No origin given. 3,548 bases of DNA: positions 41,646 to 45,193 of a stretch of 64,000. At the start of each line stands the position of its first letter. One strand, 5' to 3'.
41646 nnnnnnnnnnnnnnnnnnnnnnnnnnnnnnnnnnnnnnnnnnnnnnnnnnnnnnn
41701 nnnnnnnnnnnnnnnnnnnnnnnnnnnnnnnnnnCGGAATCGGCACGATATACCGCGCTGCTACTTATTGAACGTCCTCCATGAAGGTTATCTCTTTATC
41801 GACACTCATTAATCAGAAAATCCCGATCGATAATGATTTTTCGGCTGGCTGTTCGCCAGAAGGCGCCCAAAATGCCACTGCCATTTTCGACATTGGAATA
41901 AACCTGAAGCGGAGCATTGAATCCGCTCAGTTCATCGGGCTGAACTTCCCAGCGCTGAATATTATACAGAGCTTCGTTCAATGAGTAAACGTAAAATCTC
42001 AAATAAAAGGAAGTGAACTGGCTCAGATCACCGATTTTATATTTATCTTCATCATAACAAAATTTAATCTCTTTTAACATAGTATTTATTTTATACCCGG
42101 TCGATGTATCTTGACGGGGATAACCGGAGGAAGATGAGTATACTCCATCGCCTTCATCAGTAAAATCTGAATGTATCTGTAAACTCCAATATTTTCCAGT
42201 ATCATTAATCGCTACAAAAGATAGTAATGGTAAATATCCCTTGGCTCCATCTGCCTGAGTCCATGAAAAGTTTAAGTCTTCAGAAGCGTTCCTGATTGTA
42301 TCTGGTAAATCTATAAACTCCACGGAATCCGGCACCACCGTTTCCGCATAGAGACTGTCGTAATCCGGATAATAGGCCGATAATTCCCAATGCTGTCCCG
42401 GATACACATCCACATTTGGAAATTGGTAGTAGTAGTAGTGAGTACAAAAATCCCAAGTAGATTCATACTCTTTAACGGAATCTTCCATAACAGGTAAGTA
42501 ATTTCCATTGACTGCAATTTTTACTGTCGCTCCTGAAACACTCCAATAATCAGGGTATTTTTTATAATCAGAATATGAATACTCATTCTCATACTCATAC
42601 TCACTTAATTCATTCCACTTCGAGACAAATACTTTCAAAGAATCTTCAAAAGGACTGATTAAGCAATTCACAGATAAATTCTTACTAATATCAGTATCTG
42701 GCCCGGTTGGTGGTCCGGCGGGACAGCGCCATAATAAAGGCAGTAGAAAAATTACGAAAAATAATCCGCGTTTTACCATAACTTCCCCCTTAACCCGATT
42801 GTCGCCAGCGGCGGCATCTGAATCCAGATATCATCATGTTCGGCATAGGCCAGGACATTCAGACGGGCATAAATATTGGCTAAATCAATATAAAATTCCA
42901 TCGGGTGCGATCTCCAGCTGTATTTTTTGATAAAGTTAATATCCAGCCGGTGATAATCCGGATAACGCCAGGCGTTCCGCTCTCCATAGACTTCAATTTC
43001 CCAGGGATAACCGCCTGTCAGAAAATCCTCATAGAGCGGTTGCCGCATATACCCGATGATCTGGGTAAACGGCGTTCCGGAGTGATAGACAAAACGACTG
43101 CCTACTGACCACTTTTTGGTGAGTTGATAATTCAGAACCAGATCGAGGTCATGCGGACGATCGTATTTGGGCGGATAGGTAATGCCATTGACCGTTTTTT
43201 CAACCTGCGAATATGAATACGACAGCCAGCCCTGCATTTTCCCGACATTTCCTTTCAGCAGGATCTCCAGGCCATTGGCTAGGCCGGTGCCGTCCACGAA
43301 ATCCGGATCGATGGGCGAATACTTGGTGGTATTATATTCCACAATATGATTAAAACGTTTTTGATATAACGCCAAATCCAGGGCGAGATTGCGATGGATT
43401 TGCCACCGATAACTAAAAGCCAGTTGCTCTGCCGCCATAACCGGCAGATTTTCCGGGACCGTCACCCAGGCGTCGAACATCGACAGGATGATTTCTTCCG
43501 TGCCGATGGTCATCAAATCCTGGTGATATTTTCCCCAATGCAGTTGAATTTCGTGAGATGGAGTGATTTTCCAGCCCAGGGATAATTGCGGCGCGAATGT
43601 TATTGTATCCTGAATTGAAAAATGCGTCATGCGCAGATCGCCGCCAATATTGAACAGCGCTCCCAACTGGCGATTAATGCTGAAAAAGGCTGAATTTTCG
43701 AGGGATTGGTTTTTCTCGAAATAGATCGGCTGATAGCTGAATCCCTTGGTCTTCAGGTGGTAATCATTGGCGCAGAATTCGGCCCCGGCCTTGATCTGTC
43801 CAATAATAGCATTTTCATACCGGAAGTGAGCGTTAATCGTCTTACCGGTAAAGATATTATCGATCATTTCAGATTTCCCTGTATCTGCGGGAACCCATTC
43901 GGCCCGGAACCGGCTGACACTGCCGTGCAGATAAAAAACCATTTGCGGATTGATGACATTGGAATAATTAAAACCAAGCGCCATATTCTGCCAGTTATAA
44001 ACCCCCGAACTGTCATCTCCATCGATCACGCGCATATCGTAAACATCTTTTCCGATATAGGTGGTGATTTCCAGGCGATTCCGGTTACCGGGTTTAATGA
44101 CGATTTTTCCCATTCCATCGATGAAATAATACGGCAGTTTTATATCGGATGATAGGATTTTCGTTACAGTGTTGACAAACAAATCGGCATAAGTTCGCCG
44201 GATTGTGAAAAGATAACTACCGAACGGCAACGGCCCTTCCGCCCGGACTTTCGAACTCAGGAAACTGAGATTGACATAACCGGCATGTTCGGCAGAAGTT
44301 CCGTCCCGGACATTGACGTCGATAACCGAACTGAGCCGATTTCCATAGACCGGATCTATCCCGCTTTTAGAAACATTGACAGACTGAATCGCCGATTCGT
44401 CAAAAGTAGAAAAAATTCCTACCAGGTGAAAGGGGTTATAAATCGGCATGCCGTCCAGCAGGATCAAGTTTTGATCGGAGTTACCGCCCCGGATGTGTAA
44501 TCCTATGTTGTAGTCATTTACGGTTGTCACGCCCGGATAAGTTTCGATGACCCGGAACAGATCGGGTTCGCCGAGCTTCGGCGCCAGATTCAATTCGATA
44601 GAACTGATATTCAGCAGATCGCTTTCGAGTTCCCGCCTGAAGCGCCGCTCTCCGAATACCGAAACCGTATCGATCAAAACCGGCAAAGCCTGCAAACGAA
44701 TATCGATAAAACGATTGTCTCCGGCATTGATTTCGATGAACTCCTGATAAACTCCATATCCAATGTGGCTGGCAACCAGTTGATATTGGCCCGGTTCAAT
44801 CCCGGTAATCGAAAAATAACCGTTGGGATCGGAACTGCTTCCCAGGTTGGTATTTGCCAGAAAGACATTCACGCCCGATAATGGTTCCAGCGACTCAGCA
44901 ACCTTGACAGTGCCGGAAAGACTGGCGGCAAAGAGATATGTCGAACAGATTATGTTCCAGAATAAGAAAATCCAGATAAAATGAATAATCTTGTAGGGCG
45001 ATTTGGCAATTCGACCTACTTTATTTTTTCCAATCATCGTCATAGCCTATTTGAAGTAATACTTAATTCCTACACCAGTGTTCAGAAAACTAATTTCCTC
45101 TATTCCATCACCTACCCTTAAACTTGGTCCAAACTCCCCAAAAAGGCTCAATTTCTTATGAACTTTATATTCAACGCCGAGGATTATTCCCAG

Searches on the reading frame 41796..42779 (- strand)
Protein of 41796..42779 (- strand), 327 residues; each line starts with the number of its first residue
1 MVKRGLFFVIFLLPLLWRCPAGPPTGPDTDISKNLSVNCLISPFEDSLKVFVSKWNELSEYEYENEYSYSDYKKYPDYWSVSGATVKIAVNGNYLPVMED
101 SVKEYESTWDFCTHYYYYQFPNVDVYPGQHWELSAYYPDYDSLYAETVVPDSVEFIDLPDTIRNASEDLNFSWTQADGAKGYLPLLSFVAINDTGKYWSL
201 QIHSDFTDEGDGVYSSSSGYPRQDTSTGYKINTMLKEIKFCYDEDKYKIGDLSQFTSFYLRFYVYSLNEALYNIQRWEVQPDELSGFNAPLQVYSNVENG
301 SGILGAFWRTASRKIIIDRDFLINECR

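Call 97: search_protein_families(library=pfam, proteins=[window:41796-42779:-], max_evalue=0.00001)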
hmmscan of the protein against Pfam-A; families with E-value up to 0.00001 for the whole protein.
window:41796-42779:- (327 aa): 1 family
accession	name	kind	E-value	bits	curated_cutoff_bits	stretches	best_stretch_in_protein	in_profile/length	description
PF14054.11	DUF4249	-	5.2e-16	59.4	28.5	1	31-307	10-263/269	Domain of unknown function (DUF4249)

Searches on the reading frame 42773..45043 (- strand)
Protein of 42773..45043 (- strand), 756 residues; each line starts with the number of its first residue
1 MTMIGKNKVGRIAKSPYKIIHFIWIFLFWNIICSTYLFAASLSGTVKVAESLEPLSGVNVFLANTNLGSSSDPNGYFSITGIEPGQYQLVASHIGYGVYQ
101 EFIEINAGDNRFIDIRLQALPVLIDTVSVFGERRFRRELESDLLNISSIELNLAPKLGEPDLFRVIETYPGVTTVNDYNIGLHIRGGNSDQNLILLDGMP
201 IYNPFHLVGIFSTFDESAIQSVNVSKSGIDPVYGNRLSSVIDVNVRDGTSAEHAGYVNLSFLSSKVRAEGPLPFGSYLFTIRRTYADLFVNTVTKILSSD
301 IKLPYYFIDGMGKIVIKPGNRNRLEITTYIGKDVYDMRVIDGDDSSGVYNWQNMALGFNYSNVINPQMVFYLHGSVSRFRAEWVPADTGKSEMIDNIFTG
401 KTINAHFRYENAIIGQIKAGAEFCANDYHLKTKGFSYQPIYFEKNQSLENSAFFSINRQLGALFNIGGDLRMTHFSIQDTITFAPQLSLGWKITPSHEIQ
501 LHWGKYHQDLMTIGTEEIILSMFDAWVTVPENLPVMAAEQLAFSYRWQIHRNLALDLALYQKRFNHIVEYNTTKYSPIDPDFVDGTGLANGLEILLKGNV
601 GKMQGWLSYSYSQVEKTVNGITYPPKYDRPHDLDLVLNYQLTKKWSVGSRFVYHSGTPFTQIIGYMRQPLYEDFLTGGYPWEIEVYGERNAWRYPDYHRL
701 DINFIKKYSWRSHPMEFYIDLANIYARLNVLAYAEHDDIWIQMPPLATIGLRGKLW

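Call 97: search_protein_families(library=pfam, proteins=[window:42773-45043:-], max_evalue=0.00001)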
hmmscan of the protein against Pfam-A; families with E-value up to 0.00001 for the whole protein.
window:42773-45043:- (756 aa): 3 families
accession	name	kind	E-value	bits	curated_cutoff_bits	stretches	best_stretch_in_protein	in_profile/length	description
PF13715.12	CarbopepD_reg_2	-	9.3e-17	61.3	32.2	1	42-129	1-88/88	CarboxypepD_reg-like domain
PF13620.12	CarboxypepD_reg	-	2.5e-13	50.6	32.3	1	41-118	1-82/82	Carboxypeptidase regulatory-like domain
PF07715.20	Plug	-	1.2e-08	35.9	23.9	1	156-236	19-102/107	TonB-dependent Receptor Plug Domain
